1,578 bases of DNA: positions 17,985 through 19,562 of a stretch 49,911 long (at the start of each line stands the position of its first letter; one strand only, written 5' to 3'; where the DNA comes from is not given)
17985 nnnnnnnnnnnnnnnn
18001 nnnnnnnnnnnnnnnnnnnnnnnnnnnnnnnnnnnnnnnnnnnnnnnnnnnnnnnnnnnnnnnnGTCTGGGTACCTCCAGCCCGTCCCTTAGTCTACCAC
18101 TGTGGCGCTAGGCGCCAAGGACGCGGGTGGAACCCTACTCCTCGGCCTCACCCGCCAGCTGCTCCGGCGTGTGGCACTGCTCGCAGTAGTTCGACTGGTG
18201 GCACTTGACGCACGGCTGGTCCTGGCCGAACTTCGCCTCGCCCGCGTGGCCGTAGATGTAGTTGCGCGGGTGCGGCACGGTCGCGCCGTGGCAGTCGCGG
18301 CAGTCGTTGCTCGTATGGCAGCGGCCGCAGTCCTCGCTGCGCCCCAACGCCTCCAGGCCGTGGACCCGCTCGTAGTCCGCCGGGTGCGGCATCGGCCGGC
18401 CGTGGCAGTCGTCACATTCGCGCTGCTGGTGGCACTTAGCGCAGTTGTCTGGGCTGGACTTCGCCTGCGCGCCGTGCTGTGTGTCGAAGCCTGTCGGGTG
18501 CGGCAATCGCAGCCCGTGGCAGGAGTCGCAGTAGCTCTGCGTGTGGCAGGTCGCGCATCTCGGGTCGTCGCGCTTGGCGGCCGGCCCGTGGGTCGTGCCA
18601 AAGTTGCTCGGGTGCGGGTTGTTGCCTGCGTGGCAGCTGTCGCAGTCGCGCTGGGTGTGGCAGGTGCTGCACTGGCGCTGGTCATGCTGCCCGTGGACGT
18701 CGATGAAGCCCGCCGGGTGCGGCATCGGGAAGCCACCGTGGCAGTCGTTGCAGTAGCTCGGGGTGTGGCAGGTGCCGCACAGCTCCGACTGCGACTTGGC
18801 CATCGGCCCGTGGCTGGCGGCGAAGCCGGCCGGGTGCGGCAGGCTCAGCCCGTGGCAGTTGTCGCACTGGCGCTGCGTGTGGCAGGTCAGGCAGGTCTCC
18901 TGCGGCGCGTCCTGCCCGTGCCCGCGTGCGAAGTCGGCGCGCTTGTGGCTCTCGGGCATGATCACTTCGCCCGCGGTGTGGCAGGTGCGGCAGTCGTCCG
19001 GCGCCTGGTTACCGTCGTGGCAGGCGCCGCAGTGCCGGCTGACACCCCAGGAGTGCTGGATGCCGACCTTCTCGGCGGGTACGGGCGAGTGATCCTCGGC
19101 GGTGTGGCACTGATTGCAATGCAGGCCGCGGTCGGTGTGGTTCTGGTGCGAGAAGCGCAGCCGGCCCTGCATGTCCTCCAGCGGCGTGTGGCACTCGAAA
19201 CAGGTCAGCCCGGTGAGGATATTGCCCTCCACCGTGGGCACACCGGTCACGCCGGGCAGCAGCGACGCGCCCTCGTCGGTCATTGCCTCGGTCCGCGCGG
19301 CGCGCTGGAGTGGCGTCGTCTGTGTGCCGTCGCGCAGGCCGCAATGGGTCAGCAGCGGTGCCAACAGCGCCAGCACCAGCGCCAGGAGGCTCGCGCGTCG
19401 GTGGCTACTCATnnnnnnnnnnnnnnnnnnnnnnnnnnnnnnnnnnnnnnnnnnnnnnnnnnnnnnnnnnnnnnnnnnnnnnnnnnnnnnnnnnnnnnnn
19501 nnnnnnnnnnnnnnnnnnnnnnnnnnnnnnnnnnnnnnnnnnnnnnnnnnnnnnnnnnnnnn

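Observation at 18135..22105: Translationally coupled four-gene multiheme cytochrome c / cytochrome b module with no catalytic partner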

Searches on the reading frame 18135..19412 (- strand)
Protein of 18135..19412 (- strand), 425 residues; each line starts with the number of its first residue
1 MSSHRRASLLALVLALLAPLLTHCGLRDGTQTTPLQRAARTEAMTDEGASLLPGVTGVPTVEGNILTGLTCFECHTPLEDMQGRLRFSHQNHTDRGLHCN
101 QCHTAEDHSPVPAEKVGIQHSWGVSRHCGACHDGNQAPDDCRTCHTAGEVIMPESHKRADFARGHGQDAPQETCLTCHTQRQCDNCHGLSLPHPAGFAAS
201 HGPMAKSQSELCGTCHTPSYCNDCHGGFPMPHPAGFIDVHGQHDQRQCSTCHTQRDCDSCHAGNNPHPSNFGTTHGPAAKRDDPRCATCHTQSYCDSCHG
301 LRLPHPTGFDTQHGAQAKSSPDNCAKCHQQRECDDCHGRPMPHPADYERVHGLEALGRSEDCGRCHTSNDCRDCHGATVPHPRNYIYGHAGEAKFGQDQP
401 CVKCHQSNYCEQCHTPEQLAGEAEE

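Call 8: search_protein_families(library=pfam, proteins=[window:18135-19412:-], max_evalue=0.1)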
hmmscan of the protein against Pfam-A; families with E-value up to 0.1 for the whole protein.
window:18135-19412:- (425 aa): 6 families
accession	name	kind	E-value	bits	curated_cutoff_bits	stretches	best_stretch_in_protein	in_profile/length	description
PF14522.11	Cytochrome_C7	-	6.8e-19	67.9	24.8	2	86-146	2-67/67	Cytochrome c7 and related cytochrome c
PF22113.1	Mtrc-MtrF_II-IV_dom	-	9.8e-06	25.6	30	0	68-220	6-170/176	Outer membrane cytochrome MtrC/MtrF-like, domains II/IV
PF13435.11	Cytochrome_C554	-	0.025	15.9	20.8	1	69-104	49-84/84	Cytochrome c554 and c-prime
PF02008.25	zf-CXXC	-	0.031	14.7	26.5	0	246-264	10-28/48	CXXC zinc finger domain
PF14959.11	GSAP-16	-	0.052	13.9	27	0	292-313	40-61/108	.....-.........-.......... protein C-term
PF24292.1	DUF7479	-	0.065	13.8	27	1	69-104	3-38/60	Domain of unknown function (DUF7479)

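Call 9: search_protein_families(library=ncbifam, proteins=[window:18135-19412:-], max_evalue=0.1)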
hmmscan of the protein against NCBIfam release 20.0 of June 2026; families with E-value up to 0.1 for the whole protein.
window:18135-19412:- (425 aa): 2 families
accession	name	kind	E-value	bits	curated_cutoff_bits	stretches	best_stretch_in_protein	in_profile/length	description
TIGR04257.1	nanowire_3heme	domain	6.4e-07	29.4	40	1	82-146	10-75/75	c(7)-type cytochrome triheme domain-containing protein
NF041198.1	UshA_like_PCGU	equivalog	0.0098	14.5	275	1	182-218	474-510/519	UshA-like (seleno)protein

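Call 15: search_solved_structures(query=window:18135-19412:-, max_evalue=0.1)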
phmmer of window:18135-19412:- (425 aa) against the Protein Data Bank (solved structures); distinct sequences matched with E-value up to 0.1: 7.
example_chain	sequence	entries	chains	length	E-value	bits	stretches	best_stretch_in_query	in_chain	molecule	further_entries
3oue_A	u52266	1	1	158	0.00014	24.1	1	86-149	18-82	Cytochrome c family protein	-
1rwj_A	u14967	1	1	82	0.00076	21.7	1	86-146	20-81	Cytochrome c family protein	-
1ehj_A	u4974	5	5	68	0.0031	19.7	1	78-146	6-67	CYTOCHROME C7 | CYTOCHROME C551.5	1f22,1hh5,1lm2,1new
6lod_A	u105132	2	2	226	0.0033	19.6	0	50-112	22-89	MULTIHEME_CYTC domain-containing protein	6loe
8k9e_A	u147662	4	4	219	0.0039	19.4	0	79-127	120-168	Cytochrome c7-like domain-containing protein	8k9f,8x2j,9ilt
1kwj_A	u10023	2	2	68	0.0063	18.7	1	79-146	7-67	cytochrome c7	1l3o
3h4n_A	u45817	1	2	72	0.05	15.7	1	78-146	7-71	Cytochrome c7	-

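Call 63: search_protein_representatives(protein=window:18135-19412:-)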
Query: 425 residues. Proteins with E-value up to 0.001 (for the whole library): 1680; up to 1e-10: 554; up to 1e-30: 64. The best 150 are listed.
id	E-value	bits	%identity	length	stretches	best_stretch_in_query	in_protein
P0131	2.0e-111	389.6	47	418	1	33-415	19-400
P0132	2.3e-93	330.0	42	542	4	193-358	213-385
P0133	3.0e-78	280.2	38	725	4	197-415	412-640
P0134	2.8e-74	267.1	40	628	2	59-380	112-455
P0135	3.5e-73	263.5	34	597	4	153-415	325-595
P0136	3.8e-71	256.8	42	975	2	66-414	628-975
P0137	2.8e-67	244.1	38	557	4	172-368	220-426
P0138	3.8e-63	230.4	39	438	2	159-417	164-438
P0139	1.6e-58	215.2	39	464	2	67-350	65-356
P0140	1.3e-57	212.2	34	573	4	208-415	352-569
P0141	2.7e-57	211.1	37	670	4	163-377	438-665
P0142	6.2e-57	209.9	42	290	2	246-414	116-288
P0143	7.9e-57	209.6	33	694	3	63-369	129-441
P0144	1.4e-56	208.8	39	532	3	171-342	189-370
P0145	7.2e-56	206.4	39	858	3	256-416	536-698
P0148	1.2e-53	199.1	41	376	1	64-375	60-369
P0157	8.6e-47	176.5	39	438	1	64-416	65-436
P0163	6.9e-43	163.6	36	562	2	67-381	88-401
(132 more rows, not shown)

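Call 64: list_cluster_members(proteins=[P0131, P0132, P0133, P0134, P0136, P0139, P0143, P0148, P0157, P0163])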
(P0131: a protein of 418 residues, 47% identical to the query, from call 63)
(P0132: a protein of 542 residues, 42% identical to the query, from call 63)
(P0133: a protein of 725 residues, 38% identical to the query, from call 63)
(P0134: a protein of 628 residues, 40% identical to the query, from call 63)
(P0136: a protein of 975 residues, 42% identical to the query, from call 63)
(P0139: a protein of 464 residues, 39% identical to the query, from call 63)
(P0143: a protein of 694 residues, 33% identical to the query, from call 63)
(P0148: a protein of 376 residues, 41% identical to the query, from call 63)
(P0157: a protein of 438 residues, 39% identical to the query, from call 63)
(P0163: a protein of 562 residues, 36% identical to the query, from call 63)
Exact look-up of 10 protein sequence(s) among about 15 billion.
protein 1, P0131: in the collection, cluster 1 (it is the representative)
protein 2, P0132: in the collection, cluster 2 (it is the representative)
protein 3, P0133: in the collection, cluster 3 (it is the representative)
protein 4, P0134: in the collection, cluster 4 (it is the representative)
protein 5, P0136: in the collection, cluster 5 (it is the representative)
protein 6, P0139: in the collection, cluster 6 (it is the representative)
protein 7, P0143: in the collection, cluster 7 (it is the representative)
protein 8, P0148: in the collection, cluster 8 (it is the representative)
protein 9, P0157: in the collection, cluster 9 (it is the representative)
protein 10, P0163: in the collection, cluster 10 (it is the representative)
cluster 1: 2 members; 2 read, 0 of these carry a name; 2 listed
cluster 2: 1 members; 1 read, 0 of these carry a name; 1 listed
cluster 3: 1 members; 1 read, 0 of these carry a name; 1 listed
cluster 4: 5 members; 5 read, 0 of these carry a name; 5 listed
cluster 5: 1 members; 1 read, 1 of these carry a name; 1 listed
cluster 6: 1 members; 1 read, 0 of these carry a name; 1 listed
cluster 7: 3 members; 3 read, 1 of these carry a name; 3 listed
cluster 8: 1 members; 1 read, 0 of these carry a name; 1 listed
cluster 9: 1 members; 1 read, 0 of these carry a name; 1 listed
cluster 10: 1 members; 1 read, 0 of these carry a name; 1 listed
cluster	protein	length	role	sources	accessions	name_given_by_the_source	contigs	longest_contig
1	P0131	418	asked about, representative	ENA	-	-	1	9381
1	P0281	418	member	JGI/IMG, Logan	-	-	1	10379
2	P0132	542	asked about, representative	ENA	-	-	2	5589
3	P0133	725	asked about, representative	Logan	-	-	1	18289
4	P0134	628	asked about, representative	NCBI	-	-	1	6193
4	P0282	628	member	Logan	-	-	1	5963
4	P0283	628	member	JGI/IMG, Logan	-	-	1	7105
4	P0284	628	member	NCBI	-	-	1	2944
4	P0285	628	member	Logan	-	-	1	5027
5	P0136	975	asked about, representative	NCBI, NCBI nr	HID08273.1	MAG TPA: hypothetical protein EYP10_14125 [Armatimonadetes bacterium] | hypothetical protein [Armatimonadota bacterium]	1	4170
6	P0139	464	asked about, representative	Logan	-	-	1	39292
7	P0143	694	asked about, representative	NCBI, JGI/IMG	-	-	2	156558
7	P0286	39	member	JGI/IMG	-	hypothetical protein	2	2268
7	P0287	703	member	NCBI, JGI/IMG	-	-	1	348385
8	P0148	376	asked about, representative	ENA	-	-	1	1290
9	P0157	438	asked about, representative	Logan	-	-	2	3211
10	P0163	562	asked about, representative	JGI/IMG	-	-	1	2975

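Call 69: find_homologous_proteins(query=window:18135-19412:-, max_evalue=1e-10)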
Query window:18135-19412:- (425 aa): 493 proteins with E <= 1e-10 among 8000 candidates; the best 120 are listed.
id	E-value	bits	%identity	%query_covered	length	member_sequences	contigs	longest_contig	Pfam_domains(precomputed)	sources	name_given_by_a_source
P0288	2.5e-295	998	98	100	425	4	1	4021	PF14522.12,PF22113.2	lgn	-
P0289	8.7e-178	610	61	100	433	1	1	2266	PF14522.12,PF22113.2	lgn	-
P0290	2.4e-152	526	55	99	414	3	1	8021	PF14522.12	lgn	-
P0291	2.0e-147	510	55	99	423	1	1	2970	PF14522.12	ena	-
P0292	1.0e-106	376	44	97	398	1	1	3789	PF14522.12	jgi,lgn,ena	jgi:hypothetical protein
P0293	3.2e-100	354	45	89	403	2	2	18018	PF14522.12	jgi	jgi:hypothetical protein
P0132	7.4e-93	330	34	90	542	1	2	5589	PF14522.12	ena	-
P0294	4.7e-82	294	34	83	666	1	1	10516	PF03264.20,PF14522.12,PF22113.2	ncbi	-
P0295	2.7e-72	262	31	92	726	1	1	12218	PF09699.16,PF14537.12,PF03264.20,PF14522.12,PF22113.2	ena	-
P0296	1.1e-70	257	30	81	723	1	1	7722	PF03264.20,PF14522.12,PF22113.2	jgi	jgi:nitrate/TMAO reductase-like tetraheme cytochrome c subunit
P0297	7.6e-69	251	44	65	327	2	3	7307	PF14522.12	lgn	-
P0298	2.2e-67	246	35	78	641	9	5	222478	PF09699.16,PF14522.12,PF22113.2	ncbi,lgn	-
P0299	2.9e-67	246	35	66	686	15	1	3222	PF14537.12,PF03264.20,PF14522.12,PF22113.2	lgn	-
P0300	3.1e-65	239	33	89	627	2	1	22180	PF14537.12,PF03264.20,PF14522.12,PF22113.2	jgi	jgi:hypothetical protein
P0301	7.5e-65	238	31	78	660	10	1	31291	PF14537.12,PF03264.20,PF14522.12,PF22113.2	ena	-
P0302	1.3e-64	237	32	81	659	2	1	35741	PF14537.12,PF03264.20,PF14522.12,PF22113.2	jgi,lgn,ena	-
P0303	1.6e-64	237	32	78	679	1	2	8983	PF14537.12,PF03264.20,PF14522.12,PF22113.2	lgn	-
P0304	6.4e-64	235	35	64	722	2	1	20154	PF03264.20,PF14522.12,PF22113.2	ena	-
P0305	3.2e-62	229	31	74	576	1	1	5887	PF03264.20,PF14522.12,PF22113.2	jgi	jgi:cytochrome c-type protein NapC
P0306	6.3e-62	228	37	65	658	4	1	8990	PF14537.12,PF03264.20,PF14522.12,PF22113.2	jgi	jgi:nitrate/TMAO reductase-like tetraheme cytochrome c subunit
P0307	1.6e-58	217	30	92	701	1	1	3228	PF09699.16,PF14537.12,PF14522.12,PF22113.2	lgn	-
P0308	1.6e-56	210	30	87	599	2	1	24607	PF14537.12,PF03264.20,PF14522.12,PF22113.2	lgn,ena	-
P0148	3.8e-53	199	36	88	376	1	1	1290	PF14522.12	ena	-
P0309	1.3e-51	194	37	57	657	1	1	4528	PF14537.12,PF03264.20,PF14522.12,PF22113.2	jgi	-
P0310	3.0e-51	193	35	87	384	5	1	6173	PF14522.12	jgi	-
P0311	1.4e-48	184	34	59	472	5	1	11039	PF14522.12,PF22113.2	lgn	-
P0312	6.5e-47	179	32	84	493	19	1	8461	PF03264.20,PF14522.12,PF22113.2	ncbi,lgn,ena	-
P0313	6.8e-47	179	30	88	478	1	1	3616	PF14522.12,PF22113.2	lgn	-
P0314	8.8e-46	175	28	74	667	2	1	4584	PF14537.12,PF03264.20,PF14522.12,PF22113.2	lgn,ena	-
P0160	1.5e-44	171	37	60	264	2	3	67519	PF14522.12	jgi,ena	-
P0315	2.9e-41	160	37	46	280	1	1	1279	PF14537.12,PF14522.12,PF22113.2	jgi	jgi:hypothetical protein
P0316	4.2e-41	159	38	65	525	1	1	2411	PF14537.12,PF14522.12,PF22113.2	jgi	jgi:hypothetical protein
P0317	1.6e-40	158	31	80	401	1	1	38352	PF03264.20,PF14522.12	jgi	jgi:hypothetical protein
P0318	3.5e-39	153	30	89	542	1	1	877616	PF09699.16,PF14537.12,PF14522.12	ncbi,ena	-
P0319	8.8e-39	152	36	56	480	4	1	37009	PF09699.16,PF03264.20,PF14522.12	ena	-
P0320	1.2e-38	151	31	87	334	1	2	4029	PF14537.12,PF14522.12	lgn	-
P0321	1.5e-38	151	31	81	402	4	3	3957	PF14537.12,PF03264.20,PF14522.12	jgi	jgi:nitrate/TMAO reductase-like tetraheme cytochrome c subunit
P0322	3.4e-38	150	32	74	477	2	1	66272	PF14537.12,PF14522.12,PF22113.2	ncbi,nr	ncbi:MAG: hypothetical protein Q7T82_05750 [Armatimonadota bacterium]|nr:hypothetical protein [Armat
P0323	6.1e-38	149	30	79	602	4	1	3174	PF09699.16,PF14537.12,PF03264.20,PF02085.22,PF14522.12,PF22113.2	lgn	-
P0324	1.0e-37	148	28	97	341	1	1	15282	PF14522.12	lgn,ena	-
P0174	1.2e-37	148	29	96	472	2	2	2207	PF14522.12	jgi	-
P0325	1.6e-37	148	31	81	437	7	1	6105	PF03264.20,PF14522.12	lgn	-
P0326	1.6e-37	148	30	81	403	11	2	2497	PF14537.12,PF03264.20,PF14522.12,PF22113.2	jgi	jgi:nitrate/TMAO reductase-like tetraheme cytochrome c subunit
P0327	3.4e-37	147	31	79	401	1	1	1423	PF09699.16,PF14537.12,PF03264.20,PF14522.12,PF22113.2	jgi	jgi:nitrate/TMAO reductase-like tetraheme cytochrome c subunit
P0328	5.5e-37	146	30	85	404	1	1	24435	PF09699.16,PF14537.12,PF03264.20,PF14522.12,PF22113.2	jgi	jgi:nitrate/TMAO reductase-like tetraheme cytochrome c subunit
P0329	6.3e-37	146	34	72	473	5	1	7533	PF09699.16,PF03264.20,PF14522.12,PF22113.2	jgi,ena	-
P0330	2.1e-36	144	29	86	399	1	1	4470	PF14537.12,PF03264.20,PF14522.12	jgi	jgi:hypothetical protein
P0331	7.8e-36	142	29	81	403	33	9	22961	PF14537.12,PF03264.20,PF14522.12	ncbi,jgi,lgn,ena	-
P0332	9.4e-36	142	31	78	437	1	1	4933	PF14537.12,PF03264.20,PF14522.12,PF22113.2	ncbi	ncbi:MAG: NapC/NirT family cytochrome c, partial [Armatimonadota bacterium]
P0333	1.0e-35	142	29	79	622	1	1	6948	PF09699.16,PF14537.12,PF03264.20,PF02085.22,PF14522.12,PF22113.2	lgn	-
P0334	2.2e-34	137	30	86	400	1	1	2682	PF14537.12,PF03264.20,PF14522.12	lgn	-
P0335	3.5e-34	137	37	53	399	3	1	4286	PF03264.20,PF14522.12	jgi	jgi:nitrate/TMAO reductase-like tetraheme cytochrome c subunit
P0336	7.4e-34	136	30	70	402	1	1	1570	PF09699.16,PF03264.20,PF14522.12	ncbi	-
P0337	7.7e-34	136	30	81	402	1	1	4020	PF03264.20,PF14522.12,PF22113.2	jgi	jgi:nitrate/TMAO reductase-like tetraheme cytochrome c subunit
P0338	1.0e-33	135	30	72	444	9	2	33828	PF09699.16,PF03264.20,PF14522.12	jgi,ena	jgi:nitrate/TMAO reductase-like tetraheme cytochrome c subunit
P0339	3.0e-33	134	30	89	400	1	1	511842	PF03264.20,PF14522.12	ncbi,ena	-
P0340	3.4e-33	133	31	81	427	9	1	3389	PF03264.20,PF14522.12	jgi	jgi:hypothetical protein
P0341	1.3e-32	132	30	79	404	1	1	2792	PF09699.16,PF03264.20,PF14522.12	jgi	jgi:nitrate/TMAO reductase-like tetraheme cytochrome c subunit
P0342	1.3e-32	131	34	61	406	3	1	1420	PF09699.16,PF03264.20,PF14522.12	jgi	-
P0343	2.0e-32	131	30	70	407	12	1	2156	PF03264.20,PF14522.12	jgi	jgi:nitrate/TMAO reductase-like tetraheme cytochrome c subunit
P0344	1.1e-31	128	29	70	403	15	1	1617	PF14537.12,PF03264.20,PF14522.12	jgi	jgi:nitrate/TMAO reductase-like tetraheme cytochrome c subunit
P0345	1.4e-31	128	32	70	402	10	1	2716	PF03264.20,PF14522.12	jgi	jgi:hypothetical protein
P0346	1.6e-31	128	32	70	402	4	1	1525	PF03264.20,PF14522.12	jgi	jgi:nitrate/TMAO reductase-like tetraheme cytochrome c subunit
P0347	2.0e-31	128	30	79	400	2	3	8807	PF09699.16,PF03264.20,PF14522.12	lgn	-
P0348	5.1e-31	126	29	79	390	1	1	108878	PF14537.12,PF03264.20,PF14522.12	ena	-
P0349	5.9e-31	126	29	73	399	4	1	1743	PF03264.20,PF14522.12,PF22113.2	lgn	-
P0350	6.1e-31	126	34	47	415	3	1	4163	PF09699.16,PF14537.12,PF03264.20,PF14522.12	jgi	jgi:nitrate/TMAO reductase-like tetraheme cytochrome c subunit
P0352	9.3e-31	125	34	61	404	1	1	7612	PF03264.20,PF14522.12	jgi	jgi:nitrate/TMAO reductase-like tetraheme cytochrome c subunit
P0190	1.2e-30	125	28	67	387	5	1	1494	PF14537.12,PF03264.20,PF02085.22,PF14522.12,PF22113.2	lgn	-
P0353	1.7e-30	124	29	70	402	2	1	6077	PF03264.20,PF14522.12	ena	-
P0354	2.4e-30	124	39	37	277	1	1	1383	PF14537.12,PF14522.12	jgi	jgi:hypothetical protein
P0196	3.7e-30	123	29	73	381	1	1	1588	PF14537.12,PF03264.20,PF14522.12,PF22113.2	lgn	-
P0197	4.2e-30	123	31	82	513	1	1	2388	PF14537.12,PF14522.12,PF22113.2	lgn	-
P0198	4.6e-30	123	39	37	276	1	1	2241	PF09699.16,PF14537.12,PF14522.12,PF22113.2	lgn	-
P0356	1.2e-29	122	32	61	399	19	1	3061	PF14537.12,PF03264.20,PF14522.12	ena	-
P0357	1.2e-29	122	28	70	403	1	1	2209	PF09699.16,PF14522.12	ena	-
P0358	1.4e-29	121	28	85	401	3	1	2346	PF03264.20,PF14522.12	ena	-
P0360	2.3e-29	121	27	89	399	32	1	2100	PF14537.12,PF03264.20,PF14522.12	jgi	-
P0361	2.5e-29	121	33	61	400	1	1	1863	PF03264.20,PF14522.12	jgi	jgi:hypothetical protein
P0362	6.0e-29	119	28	79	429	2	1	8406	PF03264.20,PF14522.12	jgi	jgi:nitrate/TMAO reductase-like tetraheme cytochrome c subunit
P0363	7.3e-29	119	32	59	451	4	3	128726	PF09699.16,PF03264.20,PF14522.12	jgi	jgi:hypothetical protein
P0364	1.7e-28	118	30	70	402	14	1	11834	PF14537.12,PF03264.20,PF14522.12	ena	-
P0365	3.1e-28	117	32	67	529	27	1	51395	PF14537.12,PF14522.12,PF22113.2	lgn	-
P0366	3.6e-27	114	34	54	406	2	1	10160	PF03264.20,PF14522.12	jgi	jgi:nitrate/TMAO reductase-like tetraheme cytochrome c subunit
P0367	8.6e-27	112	26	74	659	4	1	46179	PF14537.12,PF03264.20,PF02085.22,PF14522.12,PF22113.2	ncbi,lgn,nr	ncbi:MAG: cytochrome c3 family protein [Coriobacteriia bacterium]|nr:cytochrome c3 family protein [C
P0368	2.2e-26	111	31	52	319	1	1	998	PF14522.12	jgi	-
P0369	2.9e-26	111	34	55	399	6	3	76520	PF03264.20,PF14522.12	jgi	-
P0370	3.1e-26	110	32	75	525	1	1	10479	PF14537.12,PF14522.12,PF22113.2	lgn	-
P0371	5.5e-26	110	32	78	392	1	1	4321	PF03264.20,PF14522.12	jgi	jgi:hypothetical protein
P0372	8.1e-26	109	39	36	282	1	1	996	PF14537.12,PF14522.12,PF22113.2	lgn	-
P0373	1.2e-25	108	31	88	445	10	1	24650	PF14537.12,PF14522.12,PF22113.2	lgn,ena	-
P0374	2.6e-25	107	33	70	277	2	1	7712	PF14537.12,PF14522.12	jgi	-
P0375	3.5e-25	107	25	89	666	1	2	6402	PF14537.12,PF03264.20,PF02085.22,PF14522.12,PF22113.2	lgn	-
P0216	2.7e-24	104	29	68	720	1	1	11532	PF09699.16,PF14537.12,PF13435.12,PF03264.20,PF14522.12,PF22113.2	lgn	-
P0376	3.3e-24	104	28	70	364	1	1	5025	PF09699.16,PF03264.20,PF14522.12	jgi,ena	-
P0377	3.9e-24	103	35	50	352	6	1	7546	PF03264.20,PF14522.12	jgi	-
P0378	5.6e-24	103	30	68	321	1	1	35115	PF14522.12,PF22113.2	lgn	-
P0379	1.3e-23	102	24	82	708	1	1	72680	PF14537.12,PF14522.12,PF22113.2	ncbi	-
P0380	1.5e-23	102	30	64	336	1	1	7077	PF14537.12,PF03264.20,PF14522.12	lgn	-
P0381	2.0e-23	101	33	61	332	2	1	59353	PF09699.16,PF14537.12,PF14522.12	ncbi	ncbi:MAG: cytochrome c3 family protein [Thermoleophilia bacterium]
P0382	3.4e-23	100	32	49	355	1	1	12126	PF09699.16,PF03264.20,PF14522.12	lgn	-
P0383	1.3e-22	99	34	43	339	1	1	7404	PF03264.20,PF14522.12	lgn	-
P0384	2.3e-22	98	31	62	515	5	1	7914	PF14537.12,PF14522.12,PF22113.2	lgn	-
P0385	2.4e-22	98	32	70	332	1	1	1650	PF14522.12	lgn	-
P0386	4.5e-22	97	37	39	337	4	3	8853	PF14522.12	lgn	-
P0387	5.1e-22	97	28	57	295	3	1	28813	PF09699.16,PF02085.22,PF14522.12,PF22113.2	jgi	jgi:hypothetical protein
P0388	5.9e-22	96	32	68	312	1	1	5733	PF14522.12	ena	-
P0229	6.7e-22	96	31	56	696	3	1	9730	PF14522.12,PF22113.2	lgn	-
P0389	7.1e-22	96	32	67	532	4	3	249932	PF14537.12,PF14522.12,PF22113.2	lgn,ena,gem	-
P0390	8.5e-22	96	31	63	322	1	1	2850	PF14522.12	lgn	-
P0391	1.1e-21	95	25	57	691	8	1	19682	PF03264.20,PF14522.12,PF22113.2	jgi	jgi:hypothetical protein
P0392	1.3e-21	95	27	58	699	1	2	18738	PF14537.12,PF03264.20,PF02085.22,PF14522.12,PF22113.2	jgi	jgi:hypothetical protein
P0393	2.4e-21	94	34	46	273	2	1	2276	PF14537.12,PF14522.12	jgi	-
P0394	4.5e-21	93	27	83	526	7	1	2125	PF02085.22,PF14522.12,PF22113.2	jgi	-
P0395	5.0e-21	93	33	57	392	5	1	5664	PF03264.20,PF14522.12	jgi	jgi:hypothetical protein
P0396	5.9e-21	93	35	40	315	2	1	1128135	PF14522.12,PF22113.2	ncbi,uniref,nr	ncbi:hypothetical protein MX659_03725 [Coriobacteriia bacterium Es71-Z0120]|uniref:cytochrome c3 fam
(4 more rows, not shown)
